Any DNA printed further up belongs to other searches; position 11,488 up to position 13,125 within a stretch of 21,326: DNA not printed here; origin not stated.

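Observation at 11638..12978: ActA carries six CXXCH motifs: an extra class-I cytochrome c module and two internal TM helices fused ahead of the pentahaem domain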

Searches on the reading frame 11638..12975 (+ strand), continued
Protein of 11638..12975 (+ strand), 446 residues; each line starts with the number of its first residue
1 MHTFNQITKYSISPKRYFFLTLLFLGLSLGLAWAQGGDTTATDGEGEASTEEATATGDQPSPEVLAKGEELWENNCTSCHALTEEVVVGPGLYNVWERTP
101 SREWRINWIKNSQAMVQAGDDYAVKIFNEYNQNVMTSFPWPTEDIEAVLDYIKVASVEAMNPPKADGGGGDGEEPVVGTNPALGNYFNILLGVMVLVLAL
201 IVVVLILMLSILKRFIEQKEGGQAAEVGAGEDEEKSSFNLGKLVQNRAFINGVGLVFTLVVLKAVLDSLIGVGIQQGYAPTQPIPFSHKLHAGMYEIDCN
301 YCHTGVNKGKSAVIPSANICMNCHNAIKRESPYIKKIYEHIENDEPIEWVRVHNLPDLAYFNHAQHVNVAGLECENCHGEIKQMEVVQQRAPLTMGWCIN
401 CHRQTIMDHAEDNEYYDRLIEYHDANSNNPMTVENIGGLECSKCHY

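Call 19: find_homologous_proteins(query=window:11638-12975:+, max_evalue=0.00001)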
Query window:11638-12975:+ (446 aa): 7939 proteins with E <= 0.00001 among 8000 candidates; the best 120 are listed.
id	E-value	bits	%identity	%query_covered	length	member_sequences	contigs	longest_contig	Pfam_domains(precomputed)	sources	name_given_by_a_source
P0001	0.0e+0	1047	100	100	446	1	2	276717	PF14537.12,PF02085.22,PF00034.27,PF14522.12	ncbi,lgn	-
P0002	4.8e-184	630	64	97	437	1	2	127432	PF14537.12,PF02085.22,PF13442.12,PF00034.27,PF14522.12,PF22113.2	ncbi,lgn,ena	-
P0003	7.3e-182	623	62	97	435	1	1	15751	PF14537.12,PF02085.22,PF13442.12,PF00034.27,PF14522.12,PF22113.2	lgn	-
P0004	3.4e-174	598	63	93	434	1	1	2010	PF14537.12,PF02085.22,PF13442.12,PF00034.27,PF14522.12,PF22113.2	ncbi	ncbi:MAG: cytochrome c3 family protein [Bacteroidota bacterium]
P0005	1.7e-172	592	59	100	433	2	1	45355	PF14537.12,PF02085.22,PF13442.12,PF00034.27,PF14522.12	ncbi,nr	ncbi:MAG: cytochrome c3 family protein [Microscillaceae bacterium]|nr:cytochrome c3 family protein [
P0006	5.3e-172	591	59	100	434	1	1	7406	PF14537.12,PF02085.22,PF13442.12,PF00034.27,PF14522.12,PF22113.2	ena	-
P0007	9.3e-172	590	61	97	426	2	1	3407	PF14537.12,PF02085.22,PF13442.12,PF00034.27,PF14522.12,PF22113.2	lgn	-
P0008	7.1e-165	567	58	98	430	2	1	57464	PF14537.12,PF02085.22,PF13442.12,PF00034.27,PF14522.12,PF22113.2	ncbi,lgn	-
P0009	1.3e-161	556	62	90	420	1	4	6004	PF14537.12,PF02085.22,PF13442.12,PF00034.27,PF14522.12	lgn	-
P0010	2.5e-161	555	57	99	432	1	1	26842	PF14537.12,PF02085.22,PF13442.12,PF00034.27,PF14522.12,PF22113.2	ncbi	-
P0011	4.5e-161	555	59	99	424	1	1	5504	PF14537.12,PF02085.22,PF13442.12,PF00034.27,PF14522.12,PF22113.2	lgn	-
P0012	9.1e-161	554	60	96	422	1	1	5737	PF14537.12,PF02085.22,PF13442.12,PF00034.27,PF14522.12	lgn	-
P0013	1.8e-160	553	58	97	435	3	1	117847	PF14537.12,PF02085.22,PF13442.12,PF00034.27,PF14522.12,PF22113.2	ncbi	ncbi:MAG: c-type cytochrome [Microscillaceae bacterium]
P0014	7.5e-158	544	60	91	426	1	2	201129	PF14537.12,PF02085.22,PF00034.27,PF14522.12,PF22113.2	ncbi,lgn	-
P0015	9.6e-158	544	58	99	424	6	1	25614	PF14537.12,PF02085.22,PF00034.27,PF14522.12,PF22113.2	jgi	-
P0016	6.4e-157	541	58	95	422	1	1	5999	PF14537.12,PF02085.22,PF13442.12,PF00034.27,PF14522.12,PF22113.2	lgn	-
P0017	1.1e-156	540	55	100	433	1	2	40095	PF14537.12,PF02085.22,PF13442.12,PF00034.27,PF14522.12,PF22113.2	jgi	jgi:mono/diheme cytochrome c family protein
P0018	1.3e-156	540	56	100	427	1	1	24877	PF14537.12,PF02085.22,PF13442.12,PF00034.27,PF14522.12,PF22113.2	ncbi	-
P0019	2.0e-156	539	59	90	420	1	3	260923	PF14537.12,PF02085.22,PF13442.12,PF00034.27,PF14522.12,PF22113.2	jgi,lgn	jgi:mono/diheme cytochrome c family protein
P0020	2.6e-156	539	57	97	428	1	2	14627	PF14537.12,PF02085.22,PF13442.12,PF00034.27,PF14522.12,PF22113.2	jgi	jgi:mono/diheme cytochrome c family protein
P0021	1.1e-155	537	56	98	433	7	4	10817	PF14537.12,PF02085.22,PF00034.27,PF14522.12,PF22113.2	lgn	-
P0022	4.8e-155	535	55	96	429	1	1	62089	PF14537.12,PF02085.22,PF00034.27,PF14522.12,PF22113.2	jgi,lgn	jgi:mono/diheme cytochrome c family protein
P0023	7.4e-155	534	56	99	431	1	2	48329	PF14537.12,PF02085.22,PF13442.12,PF00034.27,PF14522.12,PF22113.2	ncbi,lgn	-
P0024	1.2e-154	533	57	96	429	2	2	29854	PF14537.12,PF02085.22,PF00034.27,PF14522.12,PF22113.2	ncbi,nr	ncbi:MAG: cytochrome C [Bacteroidetes bacterium]|nr:MAG: cytochrome C [Bacteroidota bacterium] TAG89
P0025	1.2e-154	533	57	96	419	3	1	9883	PF14537.12,PF02085.22,PF13442.12,PF00034.27,PF14522.12,PF22113.2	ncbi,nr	ncbi:MAG: c-type cytochrome [Microscillaceae bacterium]|nr:c-type cytochrome [Microscillaceae bacter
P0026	2.9e-154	532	59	90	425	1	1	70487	PF14537.12,PF02085.22,PF13442.12,PF00034.27,PF14522.12,PF22113.2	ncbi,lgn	-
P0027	3.5e-153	529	55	100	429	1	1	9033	PF14537.12,PF02085.22,PF13442.12,PF00034.27,PF14522.12,PF22113.2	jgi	jgi:mono/diheme cytochrome c family protein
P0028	2.9e-148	512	59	88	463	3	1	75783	PF14537.12,PF02085.22,PF13442.12,PF00034.27,PF14522.12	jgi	jgi:mono/diheme cytochrome c family protein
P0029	8.8e-146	504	58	86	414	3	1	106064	PF14537.12,PF02085.22,PF13442.12,PF00034.27,PF14522.12,PF22113.2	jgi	-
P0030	1.8e-145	503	56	96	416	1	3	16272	PF14537.12,PF02085.22,PF13442.12,PF00034.27,PF14522.12,PF22113.2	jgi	jgi:mono/diheme cytochrome c family protein/preprotein translocase subunit SecG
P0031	1.9e-144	500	57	94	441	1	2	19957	PF14537.12,PF02085.22,PF13442.12,PF00034.27,PF14522.12,PF22113.2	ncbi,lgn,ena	-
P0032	2.0e-144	500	55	95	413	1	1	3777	PF14537.12,PF02085.22,PF13442.12,PF00034.27,PF14522.12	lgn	-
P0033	9.2e-144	498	55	89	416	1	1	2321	PF14537.12,PF02085.22,PF00034.27,PF14522.12,PF22113.2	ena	-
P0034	1.5e-142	494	56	85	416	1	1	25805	PF14537.12,PF02085.22,PF13442.12,PF00034.27,PF14522.12,PF22113.2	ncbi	-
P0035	1.7e-142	493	54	96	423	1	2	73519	PF14537.12,PF02085.22,PF13442.12,PF00034.27,PF14522.12,PF22113.2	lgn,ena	-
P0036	1.9e-142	493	55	97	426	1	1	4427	PF14537.12,PF02085.22,PF13442.12,PF00034.27,PF14522.12,PF22113.2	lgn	-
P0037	1.2e-141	491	53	95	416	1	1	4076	PF14537.12,PF02085.22,PF13442.12,PF00034.27,PF14522.12,PF22113.2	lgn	-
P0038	4.1e-141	489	49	86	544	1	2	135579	PF14537.12,PF02085.22,PF13442.12,PF00034.27,PF14522.12,PF22113.2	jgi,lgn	-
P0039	4.8e-141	489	50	98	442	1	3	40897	PF14537.12,PF02085.22,PF13442.12,PF00034.27,PF14522.12,PF22113.2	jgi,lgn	-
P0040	4.8e-141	489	52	95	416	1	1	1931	PF14537.12,PF02085.22,PF13442.12,PF00034.27,PF14522.12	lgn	-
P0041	3.0e-140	486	53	95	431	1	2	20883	PF14537.12,PF02085.22,PF13442.12,PF00034.27,PF14522.12,PF22113.2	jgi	-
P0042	3.6e-139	482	53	93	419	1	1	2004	PF14537.12,PF02085.22,PF13442.12,PF00034.27,PF14522.12,PF22113.2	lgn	-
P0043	2.9e-138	479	53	85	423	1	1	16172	PF14537.12,PF02085.22,PF13442.12,PF00034.27,PF14522.12,PF22113.2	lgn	-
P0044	3.7e-138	479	50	97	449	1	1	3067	PF14537.12,PF02085.22,PF13442.12,PF00034.27,PF14522.12,PF22113.2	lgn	-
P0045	7.0e-138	478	54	89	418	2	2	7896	PF14537.12,PF02085.22,PF13442.12,PF00034.27,PF14522.12,PF22113.2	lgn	-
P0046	8.1e-138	478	51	98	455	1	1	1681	PF14537.12,PF02085.22,PF13442.12,PF00034.27,PF14522.12,PF22113.2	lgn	-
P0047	8.5e-138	478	51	96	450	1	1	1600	PF14537.12,PF02085.22,PF13442.12,PF00034.27,PF14522.12,PF22113.2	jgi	jgi:mono/diheme cytochrome c family protein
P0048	1.1e-137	478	52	96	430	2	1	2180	PF14537.12,PF02085.22,PF13442.12,PF00034.27,PF14522.12,PF22113.2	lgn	-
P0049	1.5e-137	477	51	95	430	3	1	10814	PF14537.12,PF02085.22,PF13442.12,PF00034.27,PF14522.12,PF22113.2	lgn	-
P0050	1.6e-137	477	52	96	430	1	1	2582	PF14537.12,PF02085.22,PF13442.12,PF00034.27,PF14522.12,PF22113.2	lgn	-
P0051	2.3e-137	476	51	96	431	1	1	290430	PF14537.12,PF02085.22,PF13442.12,PF00034.27,PF14522.12,PF22113.2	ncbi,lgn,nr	ncbi:MAG: cytochrome C [Cytophagales bacterium]|nr:MAG: cytochrome C [Cytophagales bacterium]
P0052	2.4e-137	476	49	100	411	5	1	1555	PF14537.12,PF02085.22,PF13442.12,PF00034.27,PF14522.12,PF22113.2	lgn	-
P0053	2.5e-137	476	48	100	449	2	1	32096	PF14537.12,PF02085.22,PF13442.12,PF00034.27,PF14522.12,PF22113.2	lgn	-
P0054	2.8e-137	476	53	85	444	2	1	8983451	PF14537.12,PF02085.22,PF13442.12,PF00034.27,PF14522.12,PF22113.2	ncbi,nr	ncbi:cytochrome c3 family protein [Rhodocytophaga rosea]|nr:cytochrome c3 family protein [Rhodocytop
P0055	3.1e-137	476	50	96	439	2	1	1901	PF14537.12,PF02085.22,PF13442.12,PF00034.27,PF14522.12,PF22113.2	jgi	jgi:mono/diheme cytochrome c family protein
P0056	5.0e-137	475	51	96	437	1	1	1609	PF14537.12,PF02085.22,PF13442.12,PF00034.27,PF14522.12,PF22113.2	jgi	-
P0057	7.9e-137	475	52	95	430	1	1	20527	PF14537.12,PF02085.22,PF13442.12,PF00034.27,PF14522.12,PF22113.2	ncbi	-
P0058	1.5e-136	474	55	85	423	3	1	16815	PF14537.12,PF02085.22,PF13442.12,PF00034.27,PF14522.12,PF22113.2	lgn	-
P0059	1.5e-136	474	51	98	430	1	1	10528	PF14537.12,PF02085.22,PF13442.12,PF00034.27,PF14522.12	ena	-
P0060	1.7e-136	474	49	96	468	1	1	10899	PF14537.12,PF02085.22,PF13442.12,PF00034.27,PF14522.12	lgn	-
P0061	2.2e-136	473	50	100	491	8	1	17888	PF14537.12,PF02085.22,PF13442.12,PF00034.27,PF14522.12,PF22113.2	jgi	jgi:mono/diheme cytochrome c family protein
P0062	4.1e-136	472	50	97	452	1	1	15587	PF14537.12,PF02085.22,PF13442.12,PF00034.27,PF14522.12,PF22113.2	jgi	jgi:mono/diheme cytochrome c family protein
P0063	4.8e-136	472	50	99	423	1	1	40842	PF14537.12,PF02085.22,PF13442.12,PF00034.27,PF14522.12,PF22113.2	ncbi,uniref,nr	ncbi:c-type cytochrome [uncultured Microscilla sp.]|uniref:c-type cytochrome n=1 Tax=uncultured Micr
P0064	6.1e-136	472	50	96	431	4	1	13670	PF14537.12,PF02085.22,PF13442.12,PF00034.27,PF14522.12,PF22113.2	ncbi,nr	ncbi:MAG: c-type cytochrome [Cyclobacteriaceae bacterium]|nr:c-type cytochrome [Cyclobacteriaceae ba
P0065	6.3e-136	472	53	92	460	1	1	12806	PF14537.12,PF02085.22,PF13442.12,PF00034.27,PF14522.12,PF22113.2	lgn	-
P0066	6.9e-136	472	48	100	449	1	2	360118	PF14537.12,PF02085.22,PF13442.12,PF00034.27,PF14522.12,PF22113.2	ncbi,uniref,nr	ncbi:cytochrome c3 family protein [Rhodocytophaga aerolata]|uniref:Cytochrome c3 family protein n=1 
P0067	7.8e-136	471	50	98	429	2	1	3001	PF14537.12,PF02085.22,PF13442.12,PF00034.27,PF14522.12,PF22113.2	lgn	-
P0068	1.0e-135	471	48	99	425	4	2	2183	PF14537.12,PF02085.22,PF13442.12,PF00034.27,PF14522.12,PF22113.2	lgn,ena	-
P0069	1.0e-135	471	50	98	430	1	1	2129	PF14537.12,PF02085.22,PF13442.12,PF00034.27,PF14522.12,PF22113.2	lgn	-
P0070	1.8e-135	470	50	97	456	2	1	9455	PF14537.12,PF02085.22,PF13442.12,PF00034.27,PF14522.12,PF22113.2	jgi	jgi:mono/diheme cytochrome c family protein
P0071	2.7e-135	470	51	96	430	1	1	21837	PF14537.12,PF02085.22,PF13442.12,PF00034.27,PF14522.12,PF22113.2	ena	-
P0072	2.7e-135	470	50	98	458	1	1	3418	PF14537.12,PF02085.22,PF13442.12,PF00034.27,PF14522.12,PF22113.2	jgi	jgi:mono/diheme cytochrome c family protein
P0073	4.4e-135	469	49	99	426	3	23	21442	PF14537.12,PF02085.22,PF13442.12,PF00034.27,PF14522.12,PF22113.2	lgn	-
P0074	4.8e-135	469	49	99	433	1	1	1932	PF14537.12,PF02085.22,PF13442.12,PF00034.27,PF14522.12,PF22113.2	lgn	-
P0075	9.3e-135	468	52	88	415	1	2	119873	PF14537.12,PF02085.22,PF13442.12,PF00034.27,PF14522.12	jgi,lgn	-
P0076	1.1e-134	468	50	99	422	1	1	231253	PF14537.12,PF02085.22,PF13442.12,PF00034.27,PF14522.12,PF22113.2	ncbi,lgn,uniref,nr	ncbi:cytochrome c3 family protein [Microscilla marina]|uniref:Cytochrome c3 n=1 Tax=Microscilla mari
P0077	1.4e-134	467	49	99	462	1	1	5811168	PF14537.12,PF02085.22,PF13442.12,PF00034.27,PF14522.12,PF22113.2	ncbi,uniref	ncbi:c-type cytochrome [Roseivirga sp. BDSF3-8]|uniref:c-type cytochrome n=1 Tax=Roseivirga sp. BDSF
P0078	1.9e-134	467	49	99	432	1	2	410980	PF14537.12,PF02085.22,PF13442.12,PF00034.27,PF14522.12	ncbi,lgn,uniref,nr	ncbi:quinol:cytochrome c oxidoreductase pentaheme cytochrome subunit [Dyadobacter koreensis]|uniref:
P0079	2.0e-134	467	51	99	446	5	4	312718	PF14537.12,PF02085.22,PF13442.12,PF00034.27,PF14522.12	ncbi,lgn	-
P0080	2.3e-134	467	51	96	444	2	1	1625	PF14537.12,PF02085.22,PF13442.12,PF00034.27,PF14522.12,PF22113.2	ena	-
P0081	2.4e-134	466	49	98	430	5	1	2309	PF14537.12,PF02085.22,PF13442.12,PF00034.27,PF14522.12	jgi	jgi:mono/diheme cytochrome c family protein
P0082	3.4e-134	466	50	96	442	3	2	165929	PF14537.12,PF02085.22,PF13442.12,PF00034.27,PF14522.12,PF22113.2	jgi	jgi:mono/diheme cytochrome c family protein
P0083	3.8e-134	466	49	99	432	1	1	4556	PF14537.12,PF02085.22,PF13442.12,PF00034.27,PF14522.12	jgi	-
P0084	6.9e-134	465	48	99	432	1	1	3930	PF14537.12,PF02085.22,PF13442.12,PF00034.27,PF14522.12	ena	-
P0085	7.0e-134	465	49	98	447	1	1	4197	PF14537.12,PF02085.22,PF13442.12,PF00034.27,PF14522.12,PF22113.2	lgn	-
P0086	9.1e-134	465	51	94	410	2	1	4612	PF14537.12,PF02085.22,PF13442.12,PF00034.27,PF14522.12,PF22113.2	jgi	-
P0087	1.0e-133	464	48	100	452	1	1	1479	PF14537.12,PF02085.22,PF13442.12,PF00034.27,PF14522.12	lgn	-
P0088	1.0e-133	464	50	99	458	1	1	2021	PF14537.12,PF02085.22,PF13442.12,PF00034.27,PF14522.12,PF22113.2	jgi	jgi:mono/diheme cytochrome c family protein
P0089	1.3e-133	464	48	99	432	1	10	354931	PF14537.12,PF02085.22,PF13442.12,PF00034.27,PF14522.12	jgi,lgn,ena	-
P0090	1.7e-133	464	53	87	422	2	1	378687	PF09699.16,PF14537.12,PF02085.22,PF13442.12,PF00034.27,PF14522.12,PF22113.2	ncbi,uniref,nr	ncbi:c-type cytochrome [Reichenbachiella versicolor]|uniref:c-type cytochrome n=1 Tax=Reichenbachiel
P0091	2.2e-133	463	49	99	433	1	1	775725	PF14537.12,PF02085.22,PF13442.12,PF00034.27,PF14522.12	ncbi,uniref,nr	ncbi:c-type cytochrome [Dyadobacter sp. CY345]|uniref:c-type cytochrome n=1 Tax=Dyadobacter sp. CY34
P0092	2.2e-133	463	49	96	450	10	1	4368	PF14537.12,PF02085.22,PF13442.12,PF00034.27,PF14522.12,PF22113.2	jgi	jgi:mono/diheme cytochrome c family protein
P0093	2.6e-133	463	53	86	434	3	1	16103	PF14537.12,PF02085.22,PF13442.12,PF00034.27,PF14522.12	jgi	jgi:mono/diheme cytochrome c family protein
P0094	2.7e-133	463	51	96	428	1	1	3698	PF14537.12,PF02085.22,PF13442.12,PF00034.27,PF14522.12,PF22113.2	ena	-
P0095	2.8e-133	463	53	85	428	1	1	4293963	PF14537.12,PF02085.22,PF13442.12,PF00034.27,PF14522.12,PF22113.2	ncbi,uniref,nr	ncbi:hypothetical protein DYBT9275_04333 [Dyadobacter sp. CECT 9275]|uniref:Cytochrome c domain-cont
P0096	2.8e-133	463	50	94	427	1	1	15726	PF14537.12,PF02085.22,PF13442.12,PF00034.27,PF14522.12,PF22113.2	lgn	-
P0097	3.1e-133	463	54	85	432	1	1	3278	PF14537.12,PF02085.22,PF13442.12,PF00034.27,PF14522.12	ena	-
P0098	3.6e-133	463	47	96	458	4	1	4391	PF14537.12,PF02085.22,PF13442.12,PF00034.27,PF14522.12,PF22113.2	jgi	jgi:mono/diheme cytochrome c family protein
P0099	3.7e-133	463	53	84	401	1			PF14537.12,PF02085.22,PF13442.12,PF00034.27,PF14522.12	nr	nr:c-type cytochrome [Dyadobacter sp. Leaf189]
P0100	3.8e-133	463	54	85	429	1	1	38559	PF14537.12,PF02085.22,PF13442.12,PF00034.27,PF14522.12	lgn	-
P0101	3.9e-133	462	53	84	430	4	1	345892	PF14537.12,PF02085.22,PF13442.12,PF00034.27,PF14522.12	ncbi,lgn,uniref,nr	ncbi:c-type cytochrome [Dyadobacter sp. Leaf189]|uniref:c-type cytochrome n=1 Tax=Dyadobacter sp. Le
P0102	5.5e-133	462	50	99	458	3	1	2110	PF14537.12,PF02085.22,PF13442.12,PF00034.27,PF14522.12,PF22113.2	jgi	jgi:mono/diheme cytochrome c family protein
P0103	5.7e-133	462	49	98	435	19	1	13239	PF14537.12,PF02085.22,PF13442.12,PF00034.27,PF14522.12,PF22113.2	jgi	-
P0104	6.0e-133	462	52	93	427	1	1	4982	PF14537.12,PF02085.22,PF13442.12,PF00034.27,PF14522.12,PF22113.2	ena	-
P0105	6.4e-133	462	49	99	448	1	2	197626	PF14537.12,PF02085.22,PF13442.12,PF00034.27,PF14522.12,PF22113.2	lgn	-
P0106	6.9e-133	462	48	99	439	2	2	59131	PF14537.12,PF02085.22,PF13442.12,PF00034.27,PF14522.12,PF22113.2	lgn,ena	-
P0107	7.0e-133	462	49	99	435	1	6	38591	PF14537.12,PF02085.22,PF13442.12,PF00034.27,PF14522.12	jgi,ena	-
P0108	7.1e-133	462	52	89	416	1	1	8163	PF14537.12,PF02085.22,PF13442.12,PF00034.27,PF14522.12,PF22113.2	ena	-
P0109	8.9e-133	461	55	86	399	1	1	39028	PF14537.12,PF02085.22,PF13442.12,PF00034.27,PF14522.12,PF22113.2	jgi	-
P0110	9.5e-133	461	55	86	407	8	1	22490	PF14537.12,PF02085.22,PF13442.12,PF00034.27,PF14522.12,PF22113.2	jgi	jgi:mono/diheme cytochrome c family protein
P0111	1.1e-132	461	48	99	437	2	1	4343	PF14537.12,PF02085.22,PF13442.12,PF00034.27,PF14522.12,PF22113.2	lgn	-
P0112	1.3e-132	461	64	50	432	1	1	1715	PF14537.12,PF02085.22,PF13442.12,PF00034.27,PF14522.12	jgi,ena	-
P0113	1.3e-132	461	49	98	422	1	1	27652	PF09699.16,PF14537.12,PF02085.22,PF13442.12,PF00034.27,PF14522.12,PF22113.2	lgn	-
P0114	1.5e-132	461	54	85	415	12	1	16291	PF14537.12,PF02085.22,PF13442.12,PF00034.27,PF14522.12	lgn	-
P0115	1.5e-132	461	48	99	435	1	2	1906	PF14537.12,PF02085.22,PF13442.12,PF00034.27,PF14522.12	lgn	-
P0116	1.5e-132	461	52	85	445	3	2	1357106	PF14537.12,PF02085.22,PF13442.12,PF00034.27,PF14522.12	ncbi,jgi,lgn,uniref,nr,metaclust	ncbi:cytochrome C [Fibrisoma montanum]|uniref:Cytochrome C n=1 Tax=Fibrisoma montanum TaxID=2305895 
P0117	2.3e-132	460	49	97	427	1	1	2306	PF14537.12,PF02085.22,PF13442.12,PF00034.27,PF14522.12,PF22113.2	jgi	jgi:mono/diheme cytochrome c family protein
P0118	2.5e-132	460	52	84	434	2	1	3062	PF14537.12,PF02085.22,PF13442.12,PF00034.27,PF14522.12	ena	-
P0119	2.6e-132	460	52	87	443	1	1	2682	PF14537.12,PF02085.22,PF13442.12,PF00034.27,PF14522.12,PF22113.2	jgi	jgi:mono/diheme cytochrome c family protein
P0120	2.7e-132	460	50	98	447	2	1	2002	PF14537.12,PF02085.22,PF13442.12,PF00034.27,PF14522.12,PF22113.2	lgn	-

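Call 20: find_encoding_contigs(protein=window:11638-12975:+, flank=10000, max_places=4)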
Protein window:11638-12975:+ (446 aa): 2 contigs read that carry it; 2 places shown.
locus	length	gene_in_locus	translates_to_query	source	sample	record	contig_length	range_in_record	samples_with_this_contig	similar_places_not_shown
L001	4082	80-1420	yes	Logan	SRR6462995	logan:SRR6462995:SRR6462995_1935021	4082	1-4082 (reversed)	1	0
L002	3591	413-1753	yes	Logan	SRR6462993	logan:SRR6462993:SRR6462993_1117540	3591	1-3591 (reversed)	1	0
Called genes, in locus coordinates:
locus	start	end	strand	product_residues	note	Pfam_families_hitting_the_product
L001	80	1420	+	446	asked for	PF02085:Cytochrom_CIII (faint), PF14522:Cytochrome_C7 (faint), PF14537:Cytochrom_c3_2 (faint), PF00034:Cytochrom_C (weak)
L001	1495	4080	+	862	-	?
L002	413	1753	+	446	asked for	PF02085:Cytochrom_CIII (faint), PF14522:Cytochrome_C7 (faint), PF14537:Cytochrom_c3_2 (faint), PF00034:Cytochrom_C (weak)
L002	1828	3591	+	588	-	?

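Call 22: find_related_loci(query=window:11638-12975:+, collection=genome_contigs, flank=10000)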
Query window:11638-12975:+ (446 aa) in genome_contigs; peptide patterns used: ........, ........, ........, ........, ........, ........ (x = any residue, [..] = any of these).
600 stretches matched a pattern (row limit reached: there are more); 593 encode a relative of the query (tblastn E <= 1e-3); the best 80 are kept; 80 distinct loci.
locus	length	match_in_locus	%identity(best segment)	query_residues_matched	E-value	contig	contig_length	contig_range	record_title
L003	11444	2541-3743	57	26-446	3e-145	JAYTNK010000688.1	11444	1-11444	MAG: Cytophagales bacterium isolate GFS_3895 GFS_3895_687, whole genome shotgun sequence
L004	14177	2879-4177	51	15-446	2e-141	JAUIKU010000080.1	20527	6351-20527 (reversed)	MAG: Bacteroidia bacterium isolate Co_bin.374 NODE_14689_length_20527_cov_1.162206, whole genome shotgun sequence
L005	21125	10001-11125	53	65-446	3e-129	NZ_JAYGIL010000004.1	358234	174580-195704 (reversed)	Arcicella gelida strain DC2W DC2W_ctg004, whole genome shotgun sequence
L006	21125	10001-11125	51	65-446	7e-125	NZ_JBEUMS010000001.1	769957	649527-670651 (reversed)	Arcicella rosea strain DSM 21163 Ga0480232_01, whole genome shotgun sequence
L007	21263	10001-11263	45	8-446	3e-124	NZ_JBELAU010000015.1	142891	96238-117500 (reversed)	Emticicia sp. W12TSBA100-4 15, whole genome shotgun sequence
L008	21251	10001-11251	46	9-446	7e-124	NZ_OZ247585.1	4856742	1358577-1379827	MAG: Reichenbachiella sp. isolate eb5c5201-2828-4ab5-bcd7-5c3e20512ac5 chromosome 1, complete sequence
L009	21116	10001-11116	51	68-446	7e-124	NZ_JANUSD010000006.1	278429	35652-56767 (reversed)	Emticicia fluvialis strain BHSR1 contig6, whole genome shotgun sequence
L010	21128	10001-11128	52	66-446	2e-123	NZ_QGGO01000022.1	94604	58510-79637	Arcicella aurantiaca strain DSM 22214 LV89DRAFT_scaffold00022.22, whole genome shotgun sequence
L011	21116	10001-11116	50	64-446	1e-122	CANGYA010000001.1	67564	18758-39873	MAG: Cytophagales bacterium isolate RE-15aug16-245 genome assembly, contig: RE-15aug16-C279, whole genome shotgun sequen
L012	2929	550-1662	51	66-446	1e-127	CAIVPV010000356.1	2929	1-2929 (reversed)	MAG: uncultured Cytophagaceae bacterium isolate Ja_bin-4947 genome assembly, contig: bin-4947:356/370, whole genome shot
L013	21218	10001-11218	50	49-446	9e-122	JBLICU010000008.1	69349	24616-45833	MAG: Cyclobacteriaceae bacterium isolate 3300053698_24 Ga0535657_0000298, whole genome shotgun sequence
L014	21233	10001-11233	47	16-446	2e-121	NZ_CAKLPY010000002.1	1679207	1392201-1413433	Emticicia aquatica strain CECT 8858, type strain isolate HMF2925, whole genome shotgun sequence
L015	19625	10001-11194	47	21-446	1e-121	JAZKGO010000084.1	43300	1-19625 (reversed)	MAG: Bacteroidota bacterium isolate DC_RB_04_SPN110320-bin053_1 DCRB04SPN_B053_1_000000000084, whole genome shotgun sequ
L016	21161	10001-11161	47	57-446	8e-121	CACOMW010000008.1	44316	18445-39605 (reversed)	MAG: uncultured Marinoscillum sp. isolate AH-324-A18 genome assembly, contig: AH-324-A18_NODE_8, whole genome shotgun se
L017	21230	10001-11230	47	16-446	7e-120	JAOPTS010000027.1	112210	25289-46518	MAG: Reichenbachiella sp. isolate tPB_Bact1 H3element_contig_533, whole genome shotgun sequence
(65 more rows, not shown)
